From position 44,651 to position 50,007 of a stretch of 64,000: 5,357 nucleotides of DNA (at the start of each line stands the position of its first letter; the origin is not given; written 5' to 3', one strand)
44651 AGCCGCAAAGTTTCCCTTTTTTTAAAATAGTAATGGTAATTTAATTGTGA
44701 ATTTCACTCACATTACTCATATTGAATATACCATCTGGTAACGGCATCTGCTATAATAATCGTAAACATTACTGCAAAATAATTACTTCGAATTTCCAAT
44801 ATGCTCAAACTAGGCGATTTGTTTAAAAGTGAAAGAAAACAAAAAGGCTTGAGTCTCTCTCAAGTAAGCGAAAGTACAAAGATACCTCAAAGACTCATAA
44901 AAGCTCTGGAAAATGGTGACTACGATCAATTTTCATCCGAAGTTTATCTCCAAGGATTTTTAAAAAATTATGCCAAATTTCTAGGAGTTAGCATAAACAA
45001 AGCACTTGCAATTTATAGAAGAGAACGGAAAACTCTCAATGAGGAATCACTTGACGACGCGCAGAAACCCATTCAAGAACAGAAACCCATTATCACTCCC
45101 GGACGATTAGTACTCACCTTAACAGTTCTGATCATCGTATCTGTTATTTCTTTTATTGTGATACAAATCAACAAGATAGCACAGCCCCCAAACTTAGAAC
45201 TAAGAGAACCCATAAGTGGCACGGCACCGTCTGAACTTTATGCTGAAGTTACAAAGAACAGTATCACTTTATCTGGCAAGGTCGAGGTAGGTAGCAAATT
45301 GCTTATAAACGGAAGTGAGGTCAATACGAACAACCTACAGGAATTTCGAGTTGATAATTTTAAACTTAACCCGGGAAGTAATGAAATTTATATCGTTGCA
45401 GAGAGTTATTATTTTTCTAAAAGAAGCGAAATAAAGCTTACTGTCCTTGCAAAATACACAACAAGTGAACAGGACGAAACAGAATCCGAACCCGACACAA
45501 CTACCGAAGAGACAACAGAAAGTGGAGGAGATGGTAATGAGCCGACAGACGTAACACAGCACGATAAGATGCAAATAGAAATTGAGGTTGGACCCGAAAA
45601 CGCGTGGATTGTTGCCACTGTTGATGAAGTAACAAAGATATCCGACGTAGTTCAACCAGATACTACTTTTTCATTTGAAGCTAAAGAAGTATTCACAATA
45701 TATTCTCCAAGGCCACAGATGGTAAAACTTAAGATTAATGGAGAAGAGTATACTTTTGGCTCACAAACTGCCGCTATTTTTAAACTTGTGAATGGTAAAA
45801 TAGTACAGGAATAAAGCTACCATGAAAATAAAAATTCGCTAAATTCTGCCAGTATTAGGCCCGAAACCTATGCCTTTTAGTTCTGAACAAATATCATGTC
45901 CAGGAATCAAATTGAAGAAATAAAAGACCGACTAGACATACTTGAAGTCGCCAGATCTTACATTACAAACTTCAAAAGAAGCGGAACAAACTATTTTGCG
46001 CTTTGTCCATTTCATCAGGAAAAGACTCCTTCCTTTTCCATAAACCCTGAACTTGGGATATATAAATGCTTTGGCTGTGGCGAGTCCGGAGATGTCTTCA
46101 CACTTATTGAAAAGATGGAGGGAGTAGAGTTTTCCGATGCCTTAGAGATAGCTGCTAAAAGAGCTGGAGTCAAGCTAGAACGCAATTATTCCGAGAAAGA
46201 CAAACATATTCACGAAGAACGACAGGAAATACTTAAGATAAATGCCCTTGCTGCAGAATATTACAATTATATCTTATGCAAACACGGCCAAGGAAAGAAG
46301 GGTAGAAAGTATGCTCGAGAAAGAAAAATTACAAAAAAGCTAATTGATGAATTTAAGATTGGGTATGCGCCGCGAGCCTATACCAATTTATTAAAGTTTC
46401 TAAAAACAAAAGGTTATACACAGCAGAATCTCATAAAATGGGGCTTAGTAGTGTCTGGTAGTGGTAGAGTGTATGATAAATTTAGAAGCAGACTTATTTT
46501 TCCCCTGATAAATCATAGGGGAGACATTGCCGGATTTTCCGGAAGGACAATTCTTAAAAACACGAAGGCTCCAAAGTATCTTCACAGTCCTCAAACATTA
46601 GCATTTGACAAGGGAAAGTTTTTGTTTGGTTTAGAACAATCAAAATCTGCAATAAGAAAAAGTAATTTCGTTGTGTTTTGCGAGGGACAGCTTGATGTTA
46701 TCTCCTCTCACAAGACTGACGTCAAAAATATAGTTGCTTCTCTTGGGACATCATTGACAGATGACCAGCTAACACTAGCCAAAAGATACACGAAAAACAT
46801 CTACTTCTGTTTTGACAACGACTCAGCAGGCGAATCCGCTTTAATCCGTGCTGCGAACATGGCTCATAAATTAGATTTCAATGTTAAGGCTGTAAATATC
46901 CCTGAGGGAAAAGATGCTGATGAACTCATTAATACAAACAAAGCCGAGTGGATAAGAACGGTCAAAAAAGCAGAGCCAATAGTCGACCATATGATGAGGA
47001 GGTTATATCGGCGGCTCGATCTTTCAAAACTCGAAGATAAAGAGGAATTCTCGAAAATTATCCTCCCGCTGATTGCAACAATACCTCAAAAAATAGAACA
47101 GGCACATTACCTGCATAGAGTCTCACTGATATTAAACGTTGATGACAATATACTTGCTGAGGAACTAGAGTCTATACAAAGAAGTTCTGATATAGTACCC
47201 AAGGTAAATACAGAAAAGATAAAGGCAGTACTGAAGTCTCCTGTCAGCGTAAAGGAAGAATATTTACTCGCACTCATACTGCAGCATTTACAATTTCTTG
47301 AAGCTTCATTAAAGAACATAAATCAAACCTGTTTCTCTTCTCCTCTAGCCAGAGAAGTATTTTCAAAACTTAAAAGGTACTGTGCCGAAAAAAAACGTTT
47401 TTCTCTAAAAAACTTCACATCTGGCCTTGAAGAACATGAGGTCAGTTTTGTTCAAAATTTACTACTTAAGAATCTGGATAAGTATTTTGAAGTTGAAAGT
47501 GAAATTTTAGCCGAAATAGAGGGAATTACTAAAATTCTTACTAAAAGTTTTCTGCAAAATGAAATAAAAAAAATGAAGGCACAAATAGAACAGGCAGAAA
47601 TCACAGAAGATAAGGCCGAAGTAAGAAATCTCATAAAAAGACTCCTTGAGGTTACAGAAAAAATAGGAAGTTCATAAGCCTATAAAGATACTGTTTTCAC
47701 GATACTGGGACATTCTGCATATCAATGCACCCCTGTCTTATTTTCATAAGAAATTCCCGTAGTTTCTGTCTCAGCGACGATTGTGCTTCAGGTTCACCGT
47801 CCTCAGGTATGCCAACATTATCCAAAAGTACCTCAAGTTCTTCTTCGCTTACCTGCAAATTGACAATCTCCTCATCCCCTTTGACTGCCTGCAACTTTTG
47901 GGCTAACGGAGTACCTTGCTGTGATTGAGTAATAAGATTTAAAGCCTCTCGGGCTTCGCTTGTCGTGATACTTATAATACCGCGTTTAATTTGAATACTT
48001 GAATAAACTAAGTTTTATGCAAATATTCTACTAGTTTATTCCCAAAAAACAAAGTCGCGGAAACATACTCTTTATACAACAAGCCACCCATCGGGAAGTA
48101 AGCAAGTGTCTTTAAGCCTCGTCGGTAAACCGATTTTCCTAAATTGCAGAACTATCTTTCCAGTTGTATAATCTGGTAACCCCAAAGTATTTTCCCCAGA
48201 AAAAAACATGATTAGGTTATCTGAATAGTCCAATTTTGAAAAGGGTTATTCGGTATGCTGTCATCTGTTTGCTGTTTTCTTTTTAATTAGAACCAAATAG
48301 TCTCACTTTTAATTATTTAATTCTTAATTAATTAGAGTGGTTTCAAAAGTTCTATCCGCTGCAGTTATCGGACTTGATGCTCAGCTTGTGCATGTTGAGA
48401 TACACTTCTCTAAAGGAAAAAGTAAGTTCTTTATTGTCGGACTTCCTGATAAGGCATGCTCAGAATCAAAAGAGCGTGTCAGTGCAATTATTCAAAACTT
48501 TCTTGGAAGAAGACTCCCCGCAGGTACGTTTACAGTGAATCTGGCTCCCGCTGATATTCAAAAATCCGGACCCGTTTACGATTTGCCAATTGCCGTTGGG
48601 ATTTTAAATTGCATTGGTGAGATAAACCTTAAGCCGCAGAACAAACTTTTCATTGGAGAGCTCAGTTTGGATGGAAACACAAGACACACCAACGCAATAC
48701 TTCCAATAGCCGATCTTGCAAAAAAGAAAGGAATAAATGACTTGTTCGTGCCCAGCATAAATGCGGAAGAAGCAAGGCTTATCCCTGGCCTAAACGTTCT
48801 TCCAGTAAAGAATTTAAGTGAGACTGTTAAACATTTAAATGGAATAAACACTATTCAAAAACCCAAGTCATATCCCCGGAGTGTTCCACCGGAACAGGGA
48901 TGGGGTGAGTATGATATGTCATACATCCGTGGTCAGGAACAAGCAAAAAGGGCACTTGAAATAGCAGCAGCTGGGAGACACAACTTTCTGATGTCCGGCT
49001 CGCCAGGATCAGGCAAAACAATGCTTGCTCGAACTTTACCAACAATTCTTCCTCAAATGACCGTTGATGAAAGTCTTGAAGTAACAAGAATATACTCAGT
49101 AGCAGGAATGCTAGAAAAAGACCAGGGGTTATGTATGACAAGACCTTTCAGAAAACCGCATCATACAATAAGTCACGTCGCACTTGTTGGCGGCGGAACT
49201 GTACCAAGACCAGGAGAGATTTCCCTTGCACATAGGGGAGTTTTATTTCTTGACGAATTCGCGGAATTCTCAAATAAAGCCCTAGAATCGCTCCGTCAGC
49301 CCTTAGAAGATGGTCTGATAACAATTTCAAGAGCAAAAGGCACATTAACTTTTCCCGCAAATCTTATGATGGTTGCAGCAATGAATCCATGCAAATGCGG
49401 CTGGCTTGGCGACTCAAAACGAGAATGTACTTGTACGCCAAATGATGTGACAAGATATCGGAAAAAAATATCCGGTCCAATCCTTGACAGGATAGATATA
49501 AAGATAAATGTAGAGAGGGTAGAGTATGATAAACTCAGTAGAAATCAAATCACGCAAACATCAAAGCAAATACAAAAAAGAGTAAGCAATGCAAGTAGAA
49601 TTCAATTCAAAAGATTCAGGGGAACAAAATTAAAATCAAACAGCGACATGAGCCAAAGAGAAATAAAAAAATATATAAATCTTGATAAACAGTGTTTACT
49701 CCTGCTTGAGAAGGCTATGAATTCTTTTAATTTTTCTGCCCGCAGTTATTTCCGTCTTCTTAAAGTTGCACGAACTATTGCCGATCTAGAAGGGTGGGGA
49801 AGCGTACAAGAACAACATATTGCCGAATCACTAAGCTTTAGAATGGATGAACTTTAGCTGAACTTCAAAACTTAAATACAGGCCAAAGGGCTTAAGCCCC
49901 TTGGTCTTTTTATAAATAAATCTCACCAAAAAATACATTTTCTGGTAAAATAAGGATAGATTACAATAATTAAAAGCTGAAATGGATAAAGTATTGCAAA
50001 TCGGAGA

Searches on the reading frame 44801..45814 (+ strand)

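Call 87: search_protein_families(library=pfam, proteins=[window:44801-45814:+], max_evalue=0.001)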
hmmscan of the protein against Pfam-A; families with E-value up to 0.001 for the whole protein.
window:44801-45814:+ (337 aa): 3 families
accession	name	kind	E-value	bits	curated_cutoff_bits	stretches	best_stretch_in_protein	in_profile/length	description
PF13413.12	HTH_25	-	1.7e-21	76.2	24.6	1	9-63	3-57/62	Helix-turn-helix domain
PF12844.13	HTH_19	-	1.4e-06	28.6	30.2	1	7-68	3-58/64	Helix-turn-helix domain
PF01381.28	HTH_3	-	7.8e-05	23.1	23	1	9-47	2-39/55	Helix-turn-helix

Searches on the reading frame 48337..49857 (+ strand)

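Call 4: search_protein_families(library=pfam, proteins=[window:48337-49857:+], max_evalue=0.01)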
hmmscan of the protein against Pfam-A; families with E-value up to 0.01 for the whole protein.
window:48337-49857:+ (506 aa): 10 families
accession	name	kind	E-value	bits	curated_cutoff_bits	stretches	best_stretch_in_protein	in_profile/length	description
PF01078.27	Mg_chelatase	-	5.5e-95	317.1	20.3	1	193-399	1-206/207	Magnesium chelatase, subunit ChlI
PF13541.12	ChlI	-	3.1e-37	127.6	27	1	20-142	1-121/121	Subunit ChlI of Mg-chelatase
PF13335.12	Mg_chelatase_C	-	1.1e-27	96.9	26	1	407-502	2-94/94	Magnesium chelatase, subunit ChlI C-terminal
PF00493.29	MCM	-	8.5e-08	32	23.3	1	211-356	54-178/224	MCM P-loop domain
PF07728.20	AAA_5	-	2.1e-06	28.2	22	1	216-352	1-124/139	AAA domain (dynein-related subfamily)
PF00158.32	Sigma54_activat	-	9.3e-06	25.9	20.2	0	289-350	83-142/168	Sigma-54 interaction domain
PF13191.12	AAA_16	-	0.0011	19.9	32.6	1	202-239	11-49/167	AAA ATPase domain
PF13401.12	AAA_22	-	0.0013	19.5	27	0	218-321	9-106/130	AAA domain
PF05496.18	RuvB_N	-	0.0018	18.5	27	0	199-236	11-55/159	Holliday junction DNA helicase RuvB P-loop domain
PF00004.35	AAA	-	0.0041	18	21.2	0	218-235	2-19/131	ATPase family associated with various cellular activities (AAA)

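Call 5: search_protein_families(library=ncbifam, proteins=[window:48337-49857:+], max_evalue=0.01)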
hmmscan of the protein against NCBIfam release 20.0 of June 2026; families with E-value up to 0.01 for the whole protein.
window:48337-49857:+ (506 aa): 14 families
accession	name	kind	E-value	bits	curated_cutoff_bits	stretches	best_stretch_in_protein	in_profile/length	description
TIGR00368.1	TIGR00368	hypoth_equivalog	5.2e-166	553.1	362.4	1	5-502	1-499/499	YifB family Mg chelatase-like AAA ATPase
NF007365.0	PRK09862.1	equivalog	3e-112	375.8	530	1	3-503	4-493/506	YifB family Mg chelatase-like AAA ATPase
TIGR00764.1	lon_rel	equivalog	2.5e-15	56.1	516.6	2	197-247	20-70/608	ATP-dependent protease LonB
TIGR02442.1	Cob-chelat-sub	hypoth_equivalog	7.2e-13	47.8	779.45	1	282-351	110-179/641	putative cobaltochelatase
TIGR02902.1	spore_lonB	equivalog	4.3e-12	45.4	723.3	2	44-165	408-528/531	ATP-dependent protease LonB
TIGR02031.1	BchD-ChlD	equivalog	3.8e-08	32.5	499.55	1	201-352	1-144/608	magnesium chelatase ATPase subunit D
TIGR02903.1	spore_lon_C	equivalog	2.7e-07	29.5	678.8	1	194-329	153-295/615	Lon family ATP-dependent protease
NF038308.1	RNA_repair_RtcR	equivalog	0.00013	20.9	650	0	286-314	265-293/530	RNA repair transcriptional activator RtcR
TIGR02030.1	BchI-ChlI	equivalog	0.00037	19.8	466.95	0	282-353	114-185/337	magnesium chelatase ATPase subunit I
NF000868.0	PRK00080.1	equivalog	0.00073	18.5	282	0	198-236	28-73/330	Holliday junction branch migration DNA helicase RuvB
NF003745.1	PRK05342.1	equivalog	0.0016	17.4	359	0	211-238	106-133/418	ATP-dependent Clp protease ATP-binding subunit ClpX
TIGR00416.1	sms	equivalog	0.0016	17.3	403.05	1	74-163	366-453/454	DNA repair protein RadA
TIGR03922.1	T7SS_EccA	equivalog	0.0071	15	466.65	0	202-243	301-341/557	type VII secretion AAA-ATPase EccA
NF003451.0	PRK05022.1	equivalog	0.0075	15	476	0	286-313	271-298/512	nitric oxide reductase transcriptional regulator NorR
